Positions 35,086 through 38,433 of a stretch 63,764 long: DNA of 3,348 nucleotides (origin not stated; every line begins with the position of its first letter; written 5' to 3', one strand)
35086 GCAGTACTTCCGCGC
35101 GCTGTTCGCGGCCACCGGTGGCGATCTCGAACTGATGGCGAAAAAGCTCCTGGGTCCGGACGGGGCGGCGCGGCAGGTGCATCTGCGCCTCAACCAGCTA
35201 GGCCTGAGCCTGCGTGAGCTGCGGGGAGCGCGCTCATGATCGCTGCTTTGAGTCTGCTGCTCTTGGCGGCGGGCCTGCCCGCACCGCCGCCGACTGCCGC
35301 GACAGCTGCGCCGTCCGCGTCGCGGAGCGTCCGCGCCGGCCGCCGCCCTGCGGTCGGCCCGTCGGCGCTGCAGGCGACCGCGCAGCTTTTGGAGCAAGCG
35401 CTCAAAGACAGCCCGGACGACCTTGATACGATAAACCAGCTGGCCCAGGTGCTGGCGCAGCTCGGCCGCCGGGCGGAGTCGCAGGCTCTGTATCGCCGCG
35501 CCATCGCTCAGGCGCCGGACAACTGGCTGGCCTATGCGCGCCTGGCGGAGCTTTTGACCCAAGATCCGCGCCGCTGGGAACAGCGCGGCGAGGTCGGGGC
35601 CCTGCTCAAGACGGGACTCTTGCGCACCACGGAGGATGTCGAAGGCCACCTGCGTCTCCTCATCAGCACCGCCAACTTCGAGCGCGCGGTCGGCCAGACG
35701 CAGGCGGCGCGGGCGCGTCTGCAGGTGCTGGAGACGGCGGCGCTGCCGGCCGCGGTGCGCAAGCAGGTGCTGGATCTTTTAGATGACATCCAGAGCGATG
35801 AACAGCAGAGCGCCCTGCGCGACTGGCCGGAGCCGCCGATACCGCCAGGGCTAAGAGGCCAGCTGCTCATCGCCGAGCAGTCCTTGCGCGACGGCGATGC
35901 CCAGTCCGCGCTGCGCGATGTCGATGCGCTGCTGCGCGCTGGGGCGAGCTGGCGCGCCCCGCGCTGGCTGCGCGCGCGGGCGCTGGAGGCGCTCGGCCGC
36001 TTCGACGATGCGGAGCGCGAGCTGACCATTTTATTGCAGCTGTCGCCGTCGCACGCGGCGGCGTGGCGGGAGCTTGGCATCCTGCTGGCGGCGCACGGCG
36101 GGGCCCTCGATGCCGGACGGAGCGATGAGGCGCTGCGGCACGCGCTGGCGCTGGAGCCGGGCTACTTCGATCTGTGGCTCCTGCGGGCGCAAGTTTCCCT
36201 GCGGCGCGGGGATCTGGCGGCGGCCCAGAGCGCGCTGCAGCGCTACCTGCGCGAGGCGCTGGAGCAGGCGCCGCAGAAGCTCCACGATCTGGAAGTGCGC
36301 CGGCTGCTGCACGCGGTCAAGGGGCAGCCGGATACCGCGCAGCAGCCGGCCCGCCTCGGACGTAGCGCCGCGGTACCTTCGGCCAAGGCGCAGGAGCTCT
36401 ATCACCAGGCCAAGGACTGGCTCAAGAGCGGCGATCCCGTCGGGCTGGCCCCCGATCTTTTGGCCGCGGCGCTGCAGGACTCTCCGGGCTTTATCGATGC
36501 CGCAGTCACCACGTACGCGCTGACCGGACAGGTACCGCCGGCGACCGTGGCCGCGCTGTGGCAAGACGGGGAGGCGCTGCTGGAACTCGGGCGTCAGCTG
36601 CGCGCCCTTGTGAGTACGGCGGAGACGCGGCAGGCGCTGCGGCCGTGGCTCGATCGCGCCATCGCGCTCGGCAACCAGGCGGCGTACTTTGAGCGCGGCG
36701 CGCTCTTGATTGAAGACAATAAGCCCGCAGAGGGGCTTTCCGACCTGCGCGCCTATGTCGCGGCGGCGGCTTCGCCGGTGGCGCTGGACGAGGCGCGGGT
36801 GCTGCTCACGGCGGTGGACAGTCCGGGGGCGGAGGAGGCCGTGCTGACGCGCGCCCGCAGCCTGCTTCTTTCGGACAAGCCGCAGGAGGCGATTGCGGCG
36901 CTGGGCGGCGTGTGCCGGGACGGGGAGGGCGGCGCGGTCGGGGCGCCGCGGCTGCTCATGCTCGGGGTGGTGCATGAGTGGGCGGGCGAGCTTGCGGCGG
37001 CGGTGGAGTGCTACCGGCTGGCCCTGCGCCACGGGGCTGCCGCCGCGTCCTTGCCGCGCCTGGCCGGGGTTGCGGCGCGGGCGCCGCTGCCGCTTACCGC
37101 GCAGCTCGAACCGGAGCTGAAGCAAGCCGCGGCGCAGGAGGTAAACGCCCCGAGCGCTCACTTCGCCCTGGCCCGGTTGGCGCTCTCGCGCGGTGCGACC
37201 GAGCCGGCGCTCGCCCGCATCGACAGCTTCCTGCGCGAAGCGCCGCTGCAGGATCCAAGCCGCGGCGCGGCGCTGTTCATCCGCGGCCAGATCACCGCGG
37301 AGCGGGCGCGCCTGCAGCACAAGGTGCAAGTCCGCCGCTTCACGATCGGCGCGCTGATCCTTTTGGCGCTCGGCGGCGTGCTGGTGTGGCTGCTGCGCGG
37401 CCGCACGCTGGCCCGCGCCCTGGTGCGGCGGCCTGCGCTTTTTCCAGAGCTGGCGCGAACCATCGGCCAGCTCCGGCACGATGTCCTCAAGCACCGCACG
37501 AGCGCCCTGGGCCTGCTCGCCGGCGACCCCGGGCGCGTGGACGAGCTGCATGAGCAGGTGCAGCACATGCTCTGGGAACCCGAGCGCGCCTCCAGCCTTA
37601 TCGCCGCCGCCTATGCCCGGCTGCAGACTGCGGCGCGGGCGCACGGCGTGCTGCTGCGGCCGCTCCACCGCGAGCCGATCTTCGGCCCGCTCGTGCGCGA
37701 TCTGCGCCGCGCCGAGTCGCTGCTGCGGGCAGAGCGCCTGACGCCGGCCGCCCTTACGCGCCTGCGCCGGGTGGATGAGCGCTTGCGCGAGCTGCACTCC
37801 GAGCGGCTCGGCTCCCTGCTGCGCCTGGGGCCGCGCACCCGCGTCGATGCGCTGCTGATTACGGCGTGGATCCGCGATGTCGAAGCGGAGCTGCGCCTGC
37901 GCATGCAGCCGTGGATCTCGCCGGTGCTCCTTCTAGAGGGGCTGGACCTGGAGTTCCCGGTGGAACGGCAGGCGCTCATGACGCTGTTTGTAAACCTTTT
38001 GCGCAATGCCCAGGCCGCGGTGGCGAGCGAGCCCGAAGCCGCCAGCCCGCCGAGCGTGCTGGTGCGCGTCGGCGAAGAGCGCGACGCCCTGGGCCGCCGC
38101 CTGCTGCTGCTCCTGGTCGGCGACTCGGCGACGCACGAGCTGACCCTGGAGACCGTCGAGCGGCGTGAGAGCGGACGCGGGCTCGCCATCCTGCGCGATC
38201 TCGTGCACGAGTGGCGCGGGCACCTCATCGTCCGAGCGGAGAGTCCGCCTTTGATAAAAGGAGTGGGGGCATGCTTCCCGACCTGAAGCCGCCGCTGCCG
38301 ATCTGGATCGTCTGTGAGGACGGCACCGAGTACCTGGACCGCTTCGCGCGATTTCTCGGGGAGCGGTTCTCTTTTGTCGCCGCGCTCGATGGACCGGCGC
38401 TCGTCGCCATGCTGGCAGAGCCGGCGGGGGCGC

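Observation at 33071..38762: Tightly coupled four-gene sensory cassette: H-box mini-protein, Cys-cluster/insert-bearing receiver fused to a sigma54 activator, periplasmic-TPR GHKL kinase, and a second insert-bearing receiver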

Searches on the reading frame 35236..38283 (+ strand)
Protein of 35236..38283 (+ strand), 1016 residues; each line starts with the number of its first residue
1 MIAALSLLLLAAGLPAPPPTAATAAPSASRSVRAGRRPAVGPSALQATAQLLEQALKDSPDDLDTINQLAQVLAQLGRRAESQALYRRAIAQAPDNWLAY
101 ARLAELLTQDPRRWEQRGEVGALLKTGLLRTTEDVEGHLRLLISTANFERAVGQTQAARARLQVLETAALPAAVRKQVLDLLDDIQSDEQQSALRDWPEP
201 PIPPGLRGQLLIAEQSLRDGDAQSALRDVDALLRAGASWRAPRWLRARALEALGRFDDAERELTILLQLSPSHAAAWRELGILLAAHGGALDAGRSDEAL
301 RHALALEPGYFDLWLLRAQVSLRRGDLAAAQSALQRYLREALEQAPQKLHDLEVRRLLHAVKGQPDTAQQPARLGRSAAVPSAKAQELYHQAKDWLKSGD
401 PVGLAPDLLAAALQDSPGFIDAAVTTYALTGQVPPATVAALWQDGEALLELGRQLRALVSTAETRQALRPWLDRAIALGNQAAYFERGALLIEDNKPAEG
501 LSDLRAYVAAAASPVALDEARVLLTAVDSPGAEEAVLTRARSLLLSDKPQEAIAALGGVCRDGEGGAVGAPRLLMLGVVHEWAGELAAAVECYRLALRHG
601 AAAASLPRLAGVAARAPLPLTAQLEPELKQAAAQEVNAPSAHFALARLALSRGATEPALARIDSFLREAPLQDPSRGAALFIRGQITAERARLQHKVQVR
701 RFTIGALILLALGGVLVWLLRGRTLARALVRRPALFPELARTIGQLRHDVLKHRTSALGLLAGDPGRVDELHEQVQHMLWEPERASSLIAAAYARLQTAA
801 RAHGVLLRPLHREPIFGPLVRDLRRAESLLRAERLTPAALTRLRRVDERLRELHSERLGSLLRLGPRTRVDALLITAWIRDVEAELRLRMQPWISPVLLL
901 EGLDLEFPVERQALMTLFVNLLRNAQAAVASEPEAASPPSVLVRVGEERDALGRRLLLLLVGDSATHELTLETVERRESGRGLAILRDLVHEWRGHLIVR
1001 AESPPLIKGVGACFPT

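Call 3: search_protein_families(library=pfam, proteins=[window:35236-38283:+], max_evalue=1)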
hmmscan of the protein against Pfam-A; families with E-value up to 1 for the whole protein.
window:35236-38283:+ (1016 aa): 18 families
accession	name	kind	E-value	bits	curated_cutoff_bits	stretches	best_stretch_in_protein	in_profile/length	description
PF13431.12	TPR_17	-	2.6e-13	49.6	24.4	3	300-331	2-33/34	Tetratricopeptide repeat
PF14559.12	TPR_19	-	3.1e-12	47.1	25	4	45-104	7-65/68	Tetratricopeptide repeat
PF07719.23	TPR_2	-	3.4e-09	36.5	27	3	67-96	5-34/34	Tetratricopeptide repeat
PF13181.12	TPR_8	-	2.9e-08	33.7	25.7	1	66-96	4-34/34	Tetratricopeptide repeat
PF13428.12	TPR_14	-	3.8e-07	30.6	23.5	3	243-282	4-43/44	Tetratricopeptide repeat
PF00515.34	TPR_1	-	1.7e-06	28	27.8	2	574-598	5-29/34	Tetratricopeptide repeat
PF13432.12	TPR_16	-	1e-05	26.3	32.7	3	246-292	3-48/65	Tetratricopeptide repeat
PF13414.12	TPR_11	-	1.7e-05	24.9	26.8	1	72-107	3-38/42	TPR repeat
PF12569.14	NatA_aux_su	-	0.0001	21.8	33.3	1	47-108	22-83/515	N-terminal acetyltransferase A, auxiliary subunit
PF23914.1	TPR_CcmH_CycH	-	0.0013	19.1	42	1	267-353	43-125/158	Cytochrome c-type biogenesis protein H TPR domain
PF13371.12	TPR_9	-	0.0013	19.1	35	2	303-355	21-69/73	Tetratricopeptide repeat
PF13424.12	TPR_12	-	0.009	16.6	30.1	1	45-93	26-75/77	Tetratricopeptide repeat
PF13374.12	TPR_10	-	0.0093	16.4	27.5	1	63-91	2-30/42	Tetratricopeptide repeat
PF14863.12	Alkyl_sulf_dimr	-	0.013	16.4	26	0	44-84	84-124/139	Alkyl sulfatase dimerisation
PF25060.1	ARM_TT21_2nd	-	0.028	14.3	27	0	297-325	242-270/270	Tetratricopeptide repeat protein 21 second ARM domain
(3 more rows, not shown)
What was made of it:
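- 35236..38286 (+): Sensor kinase. N-terminal hydrophobic segment (aa 1-19), ~680-aa periplasmic TPR region, TM helix (37339-37395). Conserved PALFPE........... (37432-37497, His748). Five-helix region plus degenerate GHKL (N box 37984-38022, G1 Asp 38110-38130, G2 38167-38193). TPR Pfam hits (call 3).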

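Call 4: search_protein_families(library=ncbifam, proteins=[window:35236-38283:+], max_evalue=1)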
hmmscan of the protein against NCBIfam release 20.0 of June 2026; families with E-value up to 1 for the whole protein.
window:35236-38283:+ (1016 aa): 8 families
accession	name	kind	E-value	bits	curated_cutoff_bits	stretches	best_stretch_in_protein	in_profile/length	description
NF052415.1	T3SS_chap_SctY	equivalog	4.6e-11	43.2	70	3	254-339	20-105/106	type III secretion apparatus assembly chaperone SctY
TIGR02917.1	PEP_TPR_lipo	equivalog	1e-09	36.9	312.2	3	211-348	164-298/899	XrtA/PEP-CTERM system TPR-repeat protein PrsT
TIGR02521.1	type_IV_pilW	equivalog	4.4e-09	36.2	154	2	48-96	50-98/234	type IV pilus biogenesis/stability protein PilW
NF040959.1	MamA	equivalog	1.3e-06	28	200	1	49-109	57-117/204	magnetosome protein MamA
NF033920.0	C39_PA2778_fam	equivalog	0.00033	20.2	150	1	45-93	206-254/255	PA2778 family cysteine peptidase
NF040561.1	PrimPol_Msp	equivalog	0.0017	17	200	0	49-111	45-99/515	CRISPR-associated primase-polymerase type A1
NF008520.0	PRK11447.1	equivalog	0.0026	15.6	858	1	46-107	287-346/1157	cellulose synthase complex outer membrane protein BcsC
NF033762.1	social_mot_Tgl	equivalog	0.0087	15.4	225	0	45-106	47-109/252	social motility TPR repeat lipoprotein Tgl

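Call 63: search_protein_families(library=padloc, proteins=[window:35236-38283:+], max_evalue=0.01)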
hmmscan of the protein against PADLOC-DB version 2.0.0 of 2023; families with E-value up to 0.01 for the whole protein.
window:35236-38283:+ (1016 aa): 1 family
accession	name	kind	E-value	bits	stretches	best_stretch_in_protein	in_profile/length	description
PDLC01101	PrimPol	-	0.00049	16.9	1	47-97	51-101/490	adaptation polymerase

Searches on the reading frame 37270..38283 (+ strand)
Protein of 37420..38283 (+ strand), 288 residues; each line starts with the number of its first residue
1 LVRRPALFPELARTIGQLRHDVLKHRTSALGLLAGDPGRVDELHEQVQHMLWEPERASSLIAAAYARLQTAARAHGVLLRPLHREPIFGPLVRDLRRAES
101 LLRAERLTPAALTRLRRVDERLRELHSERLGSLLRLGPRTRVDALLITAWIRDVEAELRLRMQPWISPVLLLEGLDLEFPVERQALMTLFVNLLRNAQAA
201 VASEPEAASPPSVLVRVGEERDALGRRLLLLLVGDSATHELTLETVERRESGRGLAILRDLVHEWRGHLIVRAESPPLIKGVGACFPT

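Call 19: search_solved_structures(query=A2, max_evalue=10, show_alignments=3)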
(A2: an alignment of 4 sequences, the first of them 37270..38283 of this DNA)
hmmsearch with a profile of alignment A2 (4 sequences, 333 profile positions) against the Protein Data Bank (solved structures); distinct sequences matched with E-value up to 10: 0.

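Call 21: find_homologous_proteins(query=window:37420-38283:+, max_evalue=0.001)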
Query window:37420-38283:+ (288 aa): 76 proteins with E <= 0.001 among 8000 candidates.
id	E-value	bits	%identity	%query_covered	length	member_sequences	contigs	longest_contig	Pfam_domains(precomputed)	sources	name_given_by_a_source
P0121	1.5e-121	423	87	83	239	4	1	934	-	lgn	-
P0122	9.7e-100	352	78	77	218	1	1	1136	-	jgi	jgi:signal transduction histidine kinase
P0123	1.7e-95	338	61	100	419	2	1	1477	-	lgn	-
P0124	1.2e-93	332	62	99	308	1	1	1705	-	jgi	jgi:signal transduction histidine kinase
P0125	2.1e-86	308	57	100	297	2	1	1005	-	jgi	jgi:signal transduction histidine kinase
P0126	7.3e-86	306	58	99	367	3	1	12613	-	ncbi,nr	ncbi:MAG: hypothetical protein HY906_04120, partial [Deltaproteobacteria bacterium]|nr:hypothetical 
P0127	4.8e-85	303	57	100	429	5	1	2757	PF02518.32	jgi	jgi:signal transduction histidine kinase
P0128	9.9e-85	302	56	99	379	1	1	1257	-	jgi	jgi:signal transduction histidine kinase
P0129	4.1e-84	300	56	99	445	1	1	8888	-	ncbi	ncbi:MAG TPA: hypothetical protein VGQ83_36790, partial [Polyangia bacterium]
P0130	3.5e-83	297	55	100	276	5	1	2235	-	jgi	jgi:signal transduction histidine kinase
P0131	5.9e-83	296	55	100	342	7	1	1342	-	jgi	jgi:signal transduction histidine kinase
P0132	1.0e-82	296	57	99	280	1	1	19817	-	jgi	jgi:signal transduction histidine kinase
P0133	1.4e-81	292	56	100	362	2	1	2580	-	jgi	jgi:signal transduction histidine kinase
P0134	1.4e-81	292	54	100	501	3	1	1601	-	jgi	-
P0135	3.8e-81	291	57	100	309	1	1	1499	-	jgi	jgi:signal transduction histidine kinase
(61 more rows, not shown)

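Call 26: search_protein_families(library=pfam, alignment_id=A4, max_evalue=0.01)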
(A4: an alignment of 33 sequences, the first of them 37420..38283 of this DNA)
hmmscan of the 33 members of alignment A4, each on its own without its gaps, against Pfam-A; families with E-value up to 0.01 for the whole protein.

A. member 1, window:37420-38283:+ (288 aa): 0 families

B. families by the number of members that match (of 33 scanned): 4 families
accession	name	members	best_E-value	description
PF02518.31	HATPase_c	31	2e-06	Histidine kinase-, DNA gyrase B-, and HSP90-like ATPase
PF14501.12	HATPase_c_5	8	0.00031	GHKL domain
PF13581.12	HATPase_c_2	4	0.00093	Histidine kinase-like ATPase domain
PF03861.19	ANTAR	1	0.0021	ANTAR domain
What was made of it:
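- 35236..38286 (+): HATPase_c in 31 of 33 homologues (call 26).
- On Sensor histidine kinase (DHp + HATPase_c): HATPase_c in 31 of 33 homologues, best 2e-6 (call 26).
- Kinase: HATPase_c in 31 of 33 homologues (call 26).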

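Call 39: predict_structure(alignment_id=A4)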
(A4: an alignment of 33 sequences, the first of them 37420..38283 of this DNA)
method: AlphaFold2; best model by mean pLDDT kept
length: 288 residues; sequences in the alignment: 33
mean_pLDDT: 94.1   pTM: 0.85
mean pLDDT of the five models: 94.1, 93.7, 92.8, 92.6, 91.8
residues with pLDDT >= 90: 246; 70-90: 42; 50-70: 0; < 50: 0
segments of 3 or more residues with pLDDT < 50: none
pLDDT, mean of each block of 10 residues (from residue 1): 87 95 94 92 96 97 98 95 97 98 93 96 96 92 97 98 97 93 96 96 90 97 95 95 85 84 94 94 95
secondary structure, 60 per line:
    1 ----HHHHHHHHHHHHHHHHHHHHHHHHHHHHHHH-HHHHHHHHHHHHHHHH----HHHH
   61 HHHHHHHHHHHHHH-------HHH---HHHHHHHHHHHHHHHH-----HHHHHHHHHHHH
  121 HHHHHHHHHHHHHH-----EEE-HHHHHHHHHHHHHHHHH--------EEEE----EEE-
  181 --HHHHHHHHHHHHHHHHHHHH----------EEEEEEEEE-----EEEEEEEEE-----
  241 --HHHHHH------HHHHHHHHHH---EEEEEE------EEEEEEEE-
elements in order: H5-35 H37-52 H57-74 H88-103 H109-134 E140-142 H144-160 E169-172 E177-179 H183-202 E213-221 E227-235 H243-248 H255-264 E268-273 E280-287
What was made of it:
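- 35236..38286 (+): AF2 model pLDDT 94 (call 39).
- On Sensor histidine kinase (DHp + HATPase_c): The model shows five helices, not a hairpin (call 39).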

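Call 43: fold_search(model_id=the predicted structure, library=pdb)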
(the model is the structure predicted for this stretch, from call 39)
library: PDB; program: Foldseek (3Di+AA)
matches with E <= 10: 495; with E <= 0.001: 89
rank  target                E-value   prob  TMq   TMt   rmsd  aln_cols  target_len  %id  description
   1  9jfj_B                3.8e-06  1.00  0.36  0.44  15.1       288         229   17  Crystal structure of the cytoplasmic domain of ZraS in ADP-bound form (released 2025-03-26)
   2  8vc9_D                4.2e-06  1.00  0.41  0.32  27.6       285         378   15  Hybrid response regulator LvrB from Leptospira / phosphorylated REC form (released 2024-12-18)
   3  9jfj_A                4.4e-06  1.00  0.35  0.42  17.9       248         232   16  Crystal structure of the cytoplasmic domain of ZraS in ADP-bound form (released 2025-03-26)
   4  8vc9_E                5.4e-06  1.00  0.38  0.30  28.1       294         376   15  Hybrid response regulator LvrB from Leptospira / phosphorylated REC form (released 2024-12-18)
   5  8vc9_F                5.7e-06  1.00  0.40  0.31  27.6       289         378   14  Hybrid response regulator LvrB from Leptospira / phosphorylated REC form (released 2024-12-18)
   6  8vc9_C                9.4e-06  1.00  0.39  0.30  27.7       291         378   14  Hybrid response regulator LvrB from Leptospira / phosphorylated REC form (released 2024-12-18)
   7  8vc9_A                1.0e-05  1.00  0.41  0.32  27.6       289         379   16  Hybrid response regulator LvrB from Leptospira / phosphorylated REC form (released 2024-12-18)
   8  7n0e_B                1.0e-05  1.00  0.32  0.45  18.5       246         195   15  Co-complex of the histidine kinase region of RetS and the dimerization and histidine phosphotransfer domain of GacS (released 2022-03-09)
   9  8vc9_B                1.3e-05  1.00  0.39  0.31  27.5       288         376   15  Hybrid response regulator LvrB from Leptospira / phosphorylated REC form (released 2024-12-18)
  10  2zdx_A                1.6e-05  1.00  0.35  0.30  16.0       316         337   16  Inhibitor-bound structures of human pyruvate dehydrogenase kinase 4 (released 2008-12-09)
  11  6rgy_B                1.7e-05  1.00  0.36  0.43  19.0       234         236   18  Revisiting pH-gated conformational switch. Complex HK853-RR468 pH 7.5 (released 2020-02-19)
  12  6rgy_A                2.0e-05  1.00  0.36  0.43  19.2       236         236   17  Revisiting pH-gated conformational switch. Complex HK853-RR468 pH 7.5 (released 2020-02-19)
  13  2c2a                  2.2e-05  1.00  0.37  0.43  18.2       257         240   17  Structure of the entire cytoplasmic portion of a sensor histidine kinase protein (released 2005-11-21)
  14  3d36_B                2.3e-05  1.00  0.33  0.42  17.4       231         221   15  How to Switch Off a Histidine Kinase: Crystal Structure of Geobacillus stearothermophilus KinB with the Inhibitor Sda (released 2009-01-13)
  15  4jav_B                2.3e-05  1.00  0.31  0.36  19.1       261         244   16  Structural basis of a rationally rewired protein-protein interface (HK853wt and RR468mutant V13P, L14I, I17M and N21V) (released 2013-09-04)
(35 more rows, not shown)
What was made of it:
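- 35236..38286 (+): Foldseek hits to ZraS, HK853, CpxA and CckA DHp-CA, and to PDK/BCK (call 43).
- On Sensor histidine kinase (DHp + HATPase_c): Fold matches the CA domains of ZraS, HK853 and CckA (call 43).
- Closest known: NtrB/NtrC- and ZraS/ZraR-type two-component systems with sigma-54 activators. Same: ZraS is the best structural match for the kinase (call 43).
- Closest known: Mitochondrial PDK/BCK kinases. Same: A helical bundle followed by a GHKL domain; Foldseek E ~1e-5 (call 43).
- Checked: The GHKL call rests on 31 of 33 homologues (call 26) and on the structure model (calls 39, 43).
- HK-like fold (calls 39, 43). It also resembles the Ser kinases PDK/BCK (call 43). Foldseek hits to PDK/BCK are nearly as good as those to histidine kinases (call 43).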

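Call 62: search_solved_structures(query=A4, max_evalue=10, show_alignments=3)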
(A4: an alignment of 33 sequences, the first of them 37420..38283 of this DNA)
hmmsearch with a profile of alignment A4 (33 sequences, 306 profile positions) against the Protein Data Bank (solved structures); distinct sequences matched with E-value up to 10: 2.
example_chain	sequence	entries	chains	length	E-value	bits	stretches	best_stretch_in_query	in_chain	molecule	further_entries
3j4u_H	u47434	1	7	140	0.73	12.2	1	222-255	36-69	cementing protein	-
1n5d_A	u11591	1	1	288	1.2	11.4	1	266-289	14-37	CARBONYL REDUCTASE/20BETA-HYDROXYSTEROID DEHYDROGENASE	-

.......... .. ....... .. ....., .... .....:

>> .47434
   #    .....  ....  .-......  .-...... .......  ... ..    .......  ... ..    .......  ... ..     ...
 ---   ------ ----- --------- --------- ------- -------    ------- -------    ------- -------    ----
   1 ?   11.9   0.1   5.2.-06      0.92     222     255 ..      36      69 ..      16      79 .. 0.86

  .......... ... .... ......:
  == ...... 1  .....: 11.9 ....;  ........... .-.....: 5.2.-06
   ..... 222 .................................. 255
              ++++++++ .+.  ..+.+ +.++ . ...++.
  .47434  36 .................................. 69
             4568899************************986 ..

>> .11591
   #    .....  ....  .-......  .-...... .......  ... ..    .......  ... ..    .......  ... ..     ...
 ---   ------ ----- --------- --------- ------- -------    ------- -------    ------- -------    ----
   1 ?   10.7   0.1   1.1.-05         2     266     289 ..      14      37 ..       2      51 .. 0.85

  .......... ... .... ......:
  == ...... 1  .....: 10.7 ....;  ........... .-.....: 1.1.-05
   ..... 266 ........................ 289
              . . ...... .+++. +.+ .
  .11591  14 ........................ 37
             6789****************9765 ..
